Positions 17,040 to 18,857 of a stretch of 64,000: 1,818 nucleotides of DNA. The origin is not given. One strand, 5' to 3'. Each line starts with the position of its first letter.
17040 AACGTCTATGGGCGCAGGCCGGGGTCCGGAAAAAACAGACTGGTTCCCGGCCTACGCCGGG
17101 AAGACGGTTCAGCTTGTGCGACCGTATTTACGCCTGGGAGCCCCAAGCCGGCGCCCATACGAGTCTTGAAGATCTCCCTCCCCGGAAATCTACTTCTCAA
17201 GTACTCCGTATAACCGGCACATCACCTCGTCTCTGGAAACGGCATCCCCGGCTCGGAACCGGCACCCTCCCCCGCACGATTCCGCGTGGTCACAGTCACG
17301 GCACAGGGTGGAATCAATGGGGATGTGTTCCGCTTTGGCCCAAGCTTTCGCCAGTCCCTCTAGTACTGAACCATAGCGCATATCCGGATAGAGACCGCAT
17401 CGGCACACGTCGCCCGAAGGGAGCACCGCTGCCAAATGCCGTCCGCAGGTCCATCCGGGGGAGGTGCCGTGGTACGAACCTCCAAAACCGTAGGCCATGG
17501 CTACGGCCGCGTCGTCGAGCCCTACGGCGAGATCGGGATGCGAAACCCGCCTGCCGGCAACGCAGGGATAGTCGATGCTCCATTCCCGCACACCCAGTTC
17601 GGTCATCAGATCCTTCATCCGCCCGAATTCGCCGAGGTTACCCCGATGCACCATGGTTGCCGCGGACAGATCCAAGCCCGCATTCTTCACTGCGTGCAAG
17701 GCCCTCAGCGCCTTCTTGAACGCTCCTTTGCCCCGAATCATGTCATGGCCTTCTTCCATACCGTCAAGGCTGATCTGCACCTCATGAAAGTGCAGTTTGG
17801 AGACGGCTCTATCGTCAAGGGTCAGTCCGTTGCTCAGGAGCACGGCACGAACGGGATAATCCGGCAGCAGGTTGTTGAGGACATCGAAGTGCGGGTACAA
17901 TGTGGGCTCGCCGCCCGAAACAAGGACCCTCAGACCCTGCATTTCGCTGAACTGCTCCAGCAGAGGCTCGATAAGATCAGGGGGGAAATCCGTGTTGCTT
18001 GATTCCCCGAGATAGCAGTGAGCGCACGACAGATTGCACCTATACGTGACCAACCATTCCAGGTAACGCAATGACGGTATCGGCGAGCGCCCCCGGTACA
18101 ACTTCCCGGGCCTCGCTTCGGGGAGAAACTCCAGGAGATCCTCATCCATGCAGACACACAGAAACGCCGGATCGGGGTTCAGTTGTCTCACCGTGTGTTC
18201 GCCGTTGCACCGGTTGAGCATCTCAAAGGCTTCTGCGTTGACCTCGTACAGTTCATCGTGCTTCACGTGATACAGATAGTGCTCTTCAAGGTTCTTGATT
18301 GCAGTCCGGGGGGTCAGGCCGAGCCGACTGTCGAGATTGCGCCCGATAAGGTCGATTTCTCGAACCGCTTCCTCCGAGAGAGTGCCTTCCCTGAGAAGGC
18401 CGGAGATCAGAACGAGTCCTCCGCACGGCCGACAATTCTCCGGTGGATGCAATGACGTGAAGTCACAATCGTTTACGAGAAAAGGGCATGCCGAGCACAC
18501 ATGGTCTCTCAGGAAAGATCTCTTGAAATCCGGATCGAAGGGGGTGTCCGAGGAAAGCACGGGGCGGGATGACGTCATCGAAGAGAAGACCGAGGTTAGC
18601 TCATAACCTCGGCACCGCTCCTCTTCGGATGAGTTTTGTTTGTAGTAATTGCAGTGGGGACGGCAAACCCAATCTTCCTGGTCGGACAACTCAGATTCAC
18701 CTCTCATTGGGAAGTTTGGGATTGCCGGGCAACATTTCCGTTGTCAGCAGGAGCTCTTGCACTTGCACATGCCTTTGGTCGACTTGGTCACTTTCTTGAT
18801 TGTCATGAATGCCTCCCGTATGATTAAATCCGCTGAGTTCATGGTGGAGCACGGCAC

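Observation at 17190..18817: Untracked 20-codon Lys/Cys-rich ORF directly upstream of an RRE-radical SAM/SPASM fusion: candidate minimal peptide-modification (RiPP or peptide-derived cofactor) locus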

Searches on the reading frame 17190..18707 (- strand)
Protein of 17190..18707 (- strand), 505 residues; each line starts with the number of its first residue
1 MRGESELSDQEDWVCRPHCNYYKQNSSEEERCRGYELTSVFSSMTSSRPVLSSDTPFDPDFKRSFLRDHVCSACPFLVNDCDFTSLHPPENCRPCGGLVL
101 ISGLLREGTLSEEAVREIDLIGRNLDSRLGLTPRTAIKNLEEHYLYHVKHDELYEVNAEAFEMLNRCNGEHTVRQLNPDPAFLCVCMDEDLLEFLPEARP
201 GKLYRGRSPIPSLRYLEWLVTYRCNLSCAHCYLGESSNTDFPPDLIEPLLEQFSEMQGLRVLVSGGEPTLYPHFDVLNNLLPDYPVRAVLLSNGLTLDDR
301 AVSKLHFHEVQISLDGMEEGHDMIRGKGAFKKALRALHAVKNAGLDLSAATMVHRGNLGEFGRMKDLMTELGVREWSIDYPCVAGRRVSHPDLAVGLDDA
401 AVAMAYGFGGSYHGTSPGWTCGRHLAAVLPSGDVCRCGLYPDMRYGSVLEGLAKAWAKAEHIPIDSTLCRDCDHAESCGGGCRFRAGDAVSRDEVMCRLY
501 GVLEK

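Call 3: search_protein_families(library=ncbifam, proteins=[window:17190-18707:-], max_evalue=0.1)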
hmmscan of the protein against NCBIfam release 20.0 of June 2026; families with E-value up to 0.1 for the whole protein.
window:17190-18707:- (505 aa): 64 families (the best 25 are shown)
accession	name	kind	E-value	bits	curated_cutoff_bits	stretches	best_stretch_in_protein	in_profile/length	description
TIGR03962.1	mycofact_rSAM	equivalog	2.2e-24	86.3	265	1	216-373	14-178/339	mycofactocin radical SAM maturase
TIGR04051.1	rSAM_NirJ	equivalog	3.1e-22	79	515.45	1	218-404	6-199/354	heme d1 biosynthesis radical SAM protein NirJ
TIGR04545.1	rSAM_ahbD_hemeb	equivalog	8.5e-22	78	500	1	217-387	3-181/339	heme b synthase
TIGR04133.1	rSAM_w_lipo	hypoth_equivalog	8.2e-21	74.3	425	1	210-396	20-217/350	TIGR04133 family radical SAM/SPASM protein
TIGR04250.1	SCM_rSAM_ScmE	equivalog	2.5e-20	72.7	400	1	219-404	8-203/358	SynChlorMet cassette radical SAM/SPASM protein ScmE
NF050035.1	rSAM_WgK_link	exception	1.3e-19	70.4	650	1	216-387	11-190/367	radical SAM/SPASM peptide maturase WgkB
TIGR04103.1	rSAM_nif11_3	equivalog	3.5e-19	68.7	725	1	214-391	5-188/412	nif11-class peptide radical SAM maturase 3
TIGR04546.1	rSAM_ahbC_deAc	equivalog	3.7e-19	68.8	650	1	218-375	43-207/390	12,18-didecarboxysiroheme deacetylase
TIGR04347.1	pseudo_SAM_Halo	equivalog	6.7e-19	68.4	525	1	218-378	42-209/390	TIGR04347 family pseudo-SAM/SPASM protein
TIGR04055.1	rSAM_NirJ2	equivalog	5.6e-18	65.5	500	1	217-387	3-180/326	putative heme d1 biosynthesis radical SAM protein NirJ2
TIGR04303.1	GeoRSP_rSAM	equivalog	7.1e-18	65.2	400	2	216-376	7-172/325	GeoRSP system radical SAM/SPASM protein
TIGR04082.1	rSAM_for_selen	equivalog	4.9e-17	61.9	350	1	215-345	200-336/516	thio(seleno)oxazole modification radical SAM maturase SbtM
TIGR04054.1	rSAM_NirJ1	equivalog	7.8e-17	61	650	1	217-371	39-200/387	putative heme d1 biosynthesis radical SAM protein NirJ1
NF045574.1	sacti_mat_StsB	exception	1e-16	60.9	625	1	210-389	92-277/466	StsB family radical SAM/SPASM domain sactipeptide maturase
TIGR04340.1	rSAM_ACGX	hypoth_equivalog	1.8e-16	60.3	400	1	217-377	6-178/341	radical SAM/SPASM domain protein, ACGX system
TIGR02109.1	PQQ_syn_pqqE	equivalog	3.2e-15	55.9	381.35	1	220-375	13-176/358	pyrroloquinoline quinone biosynthesis protein PqqE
TIGR03942.1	sulfatase_rSAM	equivalog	5.5e-12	45.4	349.45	1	221-374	8-182/363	anaerobic sulfatase maturase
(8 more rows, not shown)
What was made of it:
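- On Mycofactocin maturase MftC (TIGR03962): The score is 86.3 bits (call 3).
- On PqqE (TIGR02109): The score is 55.9 bits (call 3).
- On Anaerobic sulfatase maturase (TIGR03942): The score is 45.4 bits (call 3).
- Closest known: Mycofactocin. Different: MftC scores 86 bits against a cut-off of 265, and PqqE 56 against 381 (call 3).
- Closest known: SbtM thio. Same: The overall size is similar, with about 200 residues preceding the rSAM core (match to model positions 200-336 of 516, call 3).
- The nearest named families do very different chemistry: MftC (86 bits), NirJ and AhbD (call 3). MftC is the best NCBIfam hit at 86 bits (call 3). SbtM has the same layout, with its rSAM core starting near residue 200 of a 516-position model (call 3). 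High-ranking NCBIfam hits include the tetrapyrrole enzymes NirJ and AhbD (call 3).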

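Call 4: search_protein_families(library=pfam, proteins=[window:17190-18707:-], max_evalue=0.1)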
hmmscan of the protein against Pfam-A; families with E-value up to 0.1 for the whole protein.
window:17190-18707:- (505 aa): 3 families
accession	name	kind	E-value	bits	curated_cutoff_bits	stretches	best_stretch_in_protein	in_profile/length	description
PF04055.27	Radical_SAM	-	2.7e-16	60.6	29.5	1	220-357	3-155/166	Radical SAM superfamily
PF05298.16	Bombinin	-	0.016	15.3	21.4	1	108-156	32-80/141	Bombinin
PF13353.11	Fer4_12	-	0.023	15.4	22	1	223-316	14-115/137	4Fe-4S single cluster domain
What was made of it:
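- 17190..18707 (-): Radical SAM/SPASM peptide maturase, 505 aa from ATG 18707. The likely true start is TTG 18689, giving 499 aa. PF04055 at E 2.7e-16 (call 4).
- On Radical SAM superfamily: PF04055 scores 60.6 bits against a cut-off of 29.5 (call 4).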

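Call 5: find_homologous_proteins(query=window:17190-18707:-, max_evalue=0.00001)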
Query window:17190-18707:- (505 aa): 1755 proteins with E <= 0.00001 among 8000 candidates; the best 120 are listed.
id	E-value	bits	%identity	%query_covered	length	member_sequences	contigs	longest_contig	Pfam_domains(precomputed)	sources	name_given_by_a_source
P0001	0.0e+0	1196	100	100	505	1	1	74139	PF04055.28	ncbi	ncbi:MAG: radical SAM protein [Pseudomonadota bacterium]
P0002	1.7e-298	1009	84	99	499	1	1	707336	PF04055.28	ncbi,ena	-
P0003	1.8e-256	870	73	98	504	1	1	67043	PF04055.28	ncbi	-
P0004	3.4e-253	859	72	99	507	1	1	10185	PF04055.28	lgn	-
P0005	5.7e-251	852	75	82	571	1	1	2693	PF04055.28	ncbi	-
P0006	1.0e-249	848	70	99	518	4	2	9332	PF04055.28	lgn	-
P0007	5.1e-231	786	66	98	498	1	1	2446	PF04055.28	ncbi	-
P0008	1.7e-221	755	74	86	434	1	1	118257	PF04055.28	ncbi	ncbi:MAG: radical SAM protein [Thermodesulfobacteriota bacterium]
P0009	2.8e-217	741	72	86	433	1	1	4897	PF04055.28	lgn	-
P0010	2.2e-210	718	61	97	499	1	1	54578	PF04055.28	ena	-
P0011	1.4e-209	715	61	99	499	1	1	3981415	PF04055.28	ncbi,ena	-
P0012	3.5e-207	707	60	98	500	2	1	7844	PF04055.28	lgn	-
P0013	4.2e-207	707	60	97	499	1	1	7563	PF04055.28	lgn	-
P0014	6.6e-205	700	61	97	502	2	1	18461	PF04055.28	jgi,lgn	-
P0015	6.9e-205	700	60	98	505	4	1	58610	PF04055.28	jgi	jgi:radical SAM protein with 4Fe4S-binding SPASM domain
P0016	2.4e-204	698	59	97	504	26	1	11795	PF04055.28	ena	-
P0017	3.5e-204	697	59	99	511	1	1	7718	PF04055.28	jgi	-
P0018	7.7e-204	696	59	97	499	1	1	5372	PF04055.28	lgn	-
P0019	7.7e-204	696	60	98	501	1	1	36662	PF04055.28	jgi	jgi:radical SAM protein with 4Fe4S-binding SPASM domain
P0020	1.2e-203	696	60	98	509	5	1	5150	PF04055.28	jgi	jgi:radical SAM protein with 4Fe4S-binding SPASM domain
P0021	1.6e-203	695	59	97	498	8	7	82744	PF04055.28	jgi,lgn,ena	-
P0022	3.2e-201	688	61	97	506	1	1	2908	PF04055.28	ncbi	ncbi:MAG: radical SAM protein [Pseudomonadota bacterium]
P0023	3.4e-201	688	59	97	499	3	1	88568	PF04055.28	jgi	jgi:radical SAM protein with 4Fe4S-binding SPASM domain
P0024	3.5e-201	688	58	98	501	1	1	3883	PF04055.28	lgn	-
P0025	4.5e-201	687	58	97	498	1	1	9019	PF04055.28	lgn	-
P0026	7.8e-201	686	57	97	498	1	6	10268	PF04055.28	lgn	-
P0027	1.7e-200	685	58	97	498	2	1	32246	PF04055.28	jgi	-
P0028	4.0e-200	684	59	97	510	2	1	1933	PF04055.28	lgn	-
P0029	1.4e-199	682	58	98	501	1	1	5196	PF04055.28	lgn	-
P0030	6.4e-199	680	57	97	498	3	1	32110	PF04055.28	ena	-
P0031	6.6e-198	677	59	97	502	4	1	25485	PF04055.28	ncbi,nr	ncbi:MAG: radical SAM protein [Deltaproteobacteria bacterium]|nr:radical SAM protein [Deltaproteobac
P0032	1.4e-197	676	59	98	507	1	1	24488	PF04055.28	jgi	jgi:radical SAM protein with 4Fe4S-binding SPASM domain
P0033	2.7e-197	675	58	98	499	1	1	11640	PF04055.28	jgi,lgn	jgi:radical SAM protein with 4Fe4S-binding SPASM domain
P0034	6.2e-197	673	56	99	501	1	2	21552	PF04055.28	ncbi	-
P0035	1.6e-196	672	57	97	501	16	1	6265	PF04055.28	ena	-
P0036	2.6e-196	671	63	89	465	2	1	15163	PF04055.28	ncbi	-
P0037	2.2e-195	668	57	97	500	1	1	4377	PF04055.28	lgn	-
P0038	4.4e-195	667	65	86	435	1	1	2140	PF04055.28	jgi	-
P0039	1.1e-192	659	56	97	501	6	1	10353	PF04055.28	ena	-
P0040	7.1e-190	650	55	97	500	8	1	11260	PF04055.28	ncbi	-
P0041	8.1e-190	650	60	91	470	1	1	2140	PF04055.28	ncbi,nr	ncbi:MAG: radical SAM protein, partial [Deltaproteobacteria bacterium]|nr:radical SAM protein [Delta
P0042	3.7e-189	648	57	97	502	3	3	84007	PF04055.28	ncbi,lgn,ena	-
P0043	6.8e-189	647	55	97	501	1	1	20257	PF04055.28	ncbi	-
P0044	4.6e-188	644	55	97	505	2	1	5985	PF04055.28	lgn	-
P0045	5.3e-188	644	56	98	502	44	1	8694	PF04055.28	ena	-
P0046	5.3e-187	641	56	98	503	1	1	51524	PF04055.28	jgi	jgi:radical SAM protein with 4Fe4S-binding SPASM domain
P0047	6.8e-187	640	55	98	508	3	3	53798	PF04055.28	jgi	jgi:radical SAM protein with 4Fe4S-binding SPASM domain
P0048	1.2e-184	633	55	97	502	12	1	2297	PF04055.28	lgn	-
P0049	1.4e-184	633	55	99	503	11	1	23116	PF04055.28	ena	-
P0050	4.4e-184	631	56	98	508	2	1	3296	PF04055.28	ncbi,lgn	-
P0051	1.8e-183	629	55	97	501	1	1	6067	PF04055.28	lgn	-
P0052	3.1e-182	625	56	92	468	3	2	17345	PF04055.28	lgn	-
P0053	2.8e-181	622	58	90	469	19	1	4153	PF04055.28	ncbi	-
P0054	3.6e-181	621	56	90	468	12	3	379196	PF04055.28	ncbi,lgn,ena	-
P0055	8.2e-181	620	55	97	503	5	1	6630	PF04055.28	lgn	-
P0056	1.7e-180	619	57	91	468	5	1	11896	PF04055.28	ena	-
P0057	1.8e-180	619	54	98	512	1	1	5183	PF04055.28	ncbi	-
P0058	1.6e-179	616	54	97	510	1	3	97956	PF04055.28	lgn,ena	-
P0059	1.4e-178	613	53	98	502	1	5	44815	PF04055.28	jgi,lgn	-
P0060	9.8e-175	600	63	80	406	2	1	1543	PF04055.28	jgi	jgi:radical SAM protein with 4Fe4S-binding SPASM domain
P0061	9.9e-175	600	56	89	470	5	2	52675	PF04055.28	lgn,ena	-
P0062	2.6e-174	599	52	97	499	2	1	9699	PF04055.28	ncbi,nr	ncbi:MAG: hypothetical protein QG577_1155 [Thermodesulfobacteriota bacterium]|nr:hypothetical protei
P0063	8.3e-170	584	61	81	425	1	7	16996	PF04055.28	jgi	jgi:radical SAM protein with 4Fe4S-binding SPASM domain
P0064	3.0e-165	569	51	97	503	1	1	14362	PF04055.28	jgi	-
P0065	2.0e-156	540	56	80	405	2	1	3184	PF04055.28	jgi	jgi:radical SAM protein with 4Fe4S-binding SPASM domain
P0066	5.9e-156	538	58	80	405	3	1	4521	PF04055.28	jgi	jgi:radical SAM protein with 4Fe4S-binding SPASM domain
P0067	2.6e-154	533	56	80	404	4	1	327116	PF04055.28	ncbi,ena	-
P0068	3.9e-151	522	66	65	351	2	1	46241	PF04055.28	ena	-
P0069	3.6e-148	513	55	79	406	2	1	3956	PF04055.28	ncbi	ncbi:MAG: radical SAM/SPASM domain-containing protein [Desulfomonilaceae bacterium]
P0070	1.3e-139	484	72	58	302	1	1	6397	PF04055.28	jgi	-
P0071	8.1e-129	449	45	97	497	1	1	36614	PF04055.28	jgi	jgi:radical SAM protein with 4Fe4S-binding SPASM domain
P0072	5.1e-126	439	44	97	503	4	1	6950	PF04055.28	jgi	jgi:radical SAM protein with 4Fe4S-binding SPASM domain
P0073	3.6e-125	437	45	99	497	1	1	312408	PF04055.28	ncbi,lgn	-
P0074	4.4e-125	436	44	96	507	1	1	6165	PF04055.28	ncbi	-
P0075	4.3e-124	433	43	97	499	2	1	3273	PF04055.28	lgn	-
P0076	4.2e-122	427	43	97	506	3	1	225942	PF04055.28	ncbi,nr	ncbi:MAG: radical SAM protein [Syntrophobacterales bacterium]|nr:radical SAM protein [Syntrophobacte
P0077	6.6e-122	426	39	99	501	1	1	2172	PF04055.28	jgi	-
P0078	9.7e-122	425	41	99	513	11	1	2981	PF04055.28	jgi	jgi:radical SAM protein with 4Fe4S-binding SPASM domain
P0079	2.2e-121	424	41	97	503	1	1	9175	PF04055.28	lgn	-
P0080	3.9e-121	423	41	97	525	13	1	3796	PF04055.28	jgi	jgi:radical SAM protein with 4Fe4S-binding SPASM domain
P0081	4.8e-121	423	42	97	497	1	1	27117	PF04055.28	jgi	jgi:radical SAM protein with 4Fe4S-binding SPASM domain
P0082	2.5e-120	421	43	97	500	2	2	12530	PF04055.28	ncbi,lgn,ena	-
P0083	2.6e-120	421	43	97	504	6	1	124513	PF04055.28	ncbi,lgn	ncbi:MAG: radical SAM protein [Desulfobaccales bacterium]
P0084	3.0e-120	420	41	97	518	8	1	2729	PF04055.28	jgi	jgi:radical SAM protein with 4Fe4S-binding SPASM domain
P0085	6.7e-120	419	40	99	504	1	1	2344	PF04055.28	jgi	jgi:radical SAM protein with 4Fe4S-binding SPASM domain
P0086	1.1e-119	419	41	96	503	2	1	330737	PF04055.28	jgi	-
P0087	5.2e-119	416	42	97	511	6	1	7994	PF04055.28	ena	-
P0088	6.9e-119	416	40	97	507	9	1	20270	PF04055.28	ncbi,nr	ncbi:MAG: radical SAM protein [Deltaproteobacteria bacterium]|nr:radical SAM protein [Deltaproteobac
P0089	8.7e-119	416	40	97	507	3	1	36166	PF04055.28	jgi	jgi:radical SAM protein with 4Fe4S-binding SPASM domain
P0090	1.1e-118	415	40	97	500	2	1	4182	PF04055.28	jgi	-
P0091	1.1e-118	415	41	98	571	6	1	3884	PF04055.28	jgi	jgi:radical SAM protein with 4Fe4S-binding SPASM domain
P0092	2.2e-118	414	41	97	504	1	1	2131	PF04055.28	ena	-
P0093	3.8e-118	413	42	97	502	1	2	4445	PF04055.28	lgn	-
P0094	5.3e-118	413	41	97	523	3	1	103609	PF04055.28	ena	-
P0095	5.7e-118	413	41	97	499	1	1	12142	PF04055.28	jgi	jgi:radical SAM protein with 4Fe4S-binding SPASM domain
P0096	6.8e-118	413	40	97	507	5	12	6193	PF04055.28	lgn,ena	-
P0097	1.5e-117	412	40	97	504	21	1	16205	PF04055.28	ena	-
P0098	2.1e-117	411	42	97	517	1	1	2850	PF04055.28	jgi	jgi:radical SAM protein with 4Fe4S-binding SPASM domain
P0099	2.2e-117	411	41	97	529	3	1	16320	PF04055.28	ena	-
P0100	3.4e-117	410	42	97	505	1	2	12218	PF04055.28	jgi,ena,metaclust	metaclust:\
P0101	5.4e-117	410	42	97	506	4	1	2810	PF04055.28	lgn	-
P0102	7.7e-117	409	43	97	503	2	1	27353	PF04055.28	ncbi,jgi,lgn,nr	ncbi:MAG: radical SAM protein [Deltaproteobacteria bacterium]|nr:radical SAM protein [Deltaproteobac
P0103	1.1e-116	409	40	97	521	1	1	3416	PF04055.28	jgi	jgi:radical SAM protein with 4Fe4S-binding SPASM domain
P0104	1.6e-116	408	41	98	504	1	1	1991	PF04055.28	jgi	jgi:radical SAM protein with 4Fe4S-binding SPASM domain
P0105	2.3e-116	408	40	97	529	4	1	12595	PF04055.28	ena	-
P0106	3.2e-116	407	40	97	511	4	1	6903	PF04055.28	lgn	-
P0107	4.2e-116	407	40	97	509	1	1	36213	PF04055.28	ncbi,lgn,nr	ncbi:MAG: radical SAM protein [Desulfobacca sp.]|nr:radical SAM protein [Desulfobacca sp.]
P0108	5.8e-116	406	40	97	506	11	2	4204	PF04055.28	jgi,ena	-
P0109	1.3e-115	405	41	97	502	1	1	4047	PF04055.28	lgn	-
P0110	1.5e-115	405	41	97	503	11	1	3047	PF04055.28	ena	-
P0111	2.1e-115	404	40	97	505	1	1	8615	PF04055.28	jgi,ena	-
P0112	3.2e-115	404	42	97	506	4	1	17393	PF04055.28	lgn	-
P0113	3.2e-115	404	42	97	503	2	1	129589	PF04055.28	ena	-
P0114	6.1e-115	403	39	97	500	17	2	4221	PF04055.28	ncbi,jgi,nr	ncbi:MAG: radical SAM protein [Deltaproteobacteria bacterium]|nr:radical SAM protein [Deltaproteobac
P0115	7.6e-115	403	39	97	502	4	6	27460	PF04055.28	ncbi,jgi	jgi:radical SAM protein with 4Fe4S-binding SPASM domain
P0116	9.4e-115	402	40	97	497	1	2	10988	PF04055.28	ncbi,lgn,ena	-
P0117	1.1e-114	402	41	97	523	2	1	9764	PF04055.28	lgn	-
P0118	1.6e-114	401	40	97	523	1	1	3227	PF04055.28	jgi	jgi:radical SAM protein with 4Fe4S-binding SPASM domain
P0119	4.4e-114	400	41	97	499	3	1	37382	PF04055.28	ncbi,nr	ncbi:MAG: radical SAM protein [Alphaproteobacteria bacterium]|nr:radical SAM protein [Alphaproteobac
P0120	1.0e-113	399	40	97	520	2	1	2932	PF04055.28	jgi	jgi:radical SAM protein with 4Fe4S-binding SPASM domain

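Call 8: find_related_loci(query=A1, collection=genome_contigs, flank=4000)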
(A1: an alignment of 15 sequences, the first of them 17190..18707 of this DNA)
Query A1 (505 aa) in genome_contigs; peptide patterns used: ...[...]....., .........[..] (x = any residue, [..] = any of these).
600 stretches matched a pattern (row limit reached: there are more); 567 encode a relative of the query (tblastn E <= 1e-3); the best 80 are kept; 80 distinct loci.
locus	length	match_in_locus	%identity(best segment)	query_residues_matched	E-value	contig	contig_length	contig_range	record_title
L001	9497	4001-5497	60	6-504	0e+0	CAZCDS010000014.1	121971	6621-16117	MAG TPA_asm: uncultured Syntrophaceae bacterium isolate SRP323688_co1_111 genome assembly, contig: NODE_299_length_12197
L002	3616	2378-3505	45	129-502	3e-107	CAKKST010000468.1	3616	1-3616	Nitrospiria bacterium isolate Hainich-H51-bin250-1 genome assembly, contig: H51-bin250_1_Hain_H51_02um_R2_21748_length_3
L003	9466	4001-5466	48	14-505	2e-103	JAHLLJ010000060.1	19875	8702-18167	MAG: Deltaproteobacteria bacterium isolate MAG101 NODE_3900_length_19875_cov_233.129768, whole genome shotgun sequence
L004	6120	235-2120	44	8-502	3e-102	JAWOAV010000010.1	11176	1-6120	MAG: Desulfosalsimonadaceae bacterium isolate BLK2-2.bin.130 k191_1669865, whole genome shotgun sequence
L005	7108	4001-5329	38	73-505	6e-93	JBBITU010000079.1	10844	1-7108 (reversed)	MAG: Nitrospirota bacterium isolate TCS170221_bin_403 NODE_1513_length_10844_cov_6.87357, whole genome shotgun sequence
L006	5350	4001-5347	33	15-486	2e-88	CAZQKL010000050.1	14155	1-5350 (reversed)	MAG TPA_asm: uncultured bacterium isolate SRP163575_co3_283 genome assembly, contig: NODE_4634_length_14155_cov_5.729929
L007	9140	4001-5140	42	125-505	2e-85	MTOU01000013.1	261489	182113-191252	MAG: Nitrospirae bacterium JdFR-85 JGI24019J35510_1000010, whole genome shotgun sequence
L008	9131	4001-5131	38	128-505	3e-85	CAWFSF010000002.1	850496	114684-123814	MAG: Nitrospirota bacterium isolate MFD00905.bin.2.216 genome assembly, contig: contig_17522, whole genome shotgun seque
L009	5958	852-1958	41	137-501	2e-83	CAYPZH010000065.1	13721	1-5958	MAG TPA_asm: uncultured Actinomycetota bacterium isolate binchicken_co7_176 genome assembly, contig: NODE_5633_length_13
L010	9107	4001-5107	39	131-497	1e-81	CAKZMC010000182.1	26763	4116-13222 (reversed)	MAG TPA_asm: uncultured actinobacterium isolate SRR5214706_bin.23_CONCOCT_v1.1_MAG genome assembly, contig: ERZ1744544.1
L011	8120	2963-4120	40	136-505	1e-80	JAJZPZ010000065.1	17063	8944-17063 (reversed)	MAG: Nitrospirae bacterium isolate SKS1.bin28 NODE_5984_length_17063_cov_2.066545, whole genome shotgun sequence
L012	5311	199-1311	38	131-497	6e-79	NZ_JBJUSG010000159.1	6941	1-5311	Candidatus Magnetominusculus dajiuhuensis isolate DJH-1 NODE_2604_length_6941_cov_1152.397183, whole genome shotgun sequ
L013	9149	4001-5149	38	131-504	8e-77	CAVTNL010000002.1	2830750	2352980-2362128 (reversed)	MAG: uncultured Nitrospiraceae bacterium isolate MFD04752.bin.2.24 genome assembly, contig: contig_11909, whole genome s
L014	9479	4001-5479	40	12-504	4e-116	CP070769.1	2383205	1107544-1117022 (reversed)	MAG: Desulfobacterales bacterium isolate bin233 chromosome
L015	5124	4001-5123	42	9-378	9e-71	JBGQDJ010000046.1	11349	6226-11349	MAG: Geobacteraceae bacterium isolate OBJ2_061818_110_19 k141_122664_length_11349_cov_132.0000, whole genome shotgun seq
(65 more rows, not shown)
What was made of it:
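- Tried and rejected: The first genome-wide scan used a generic rSAM pattern and returned mostly unrelated rSAM loci (call 8).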
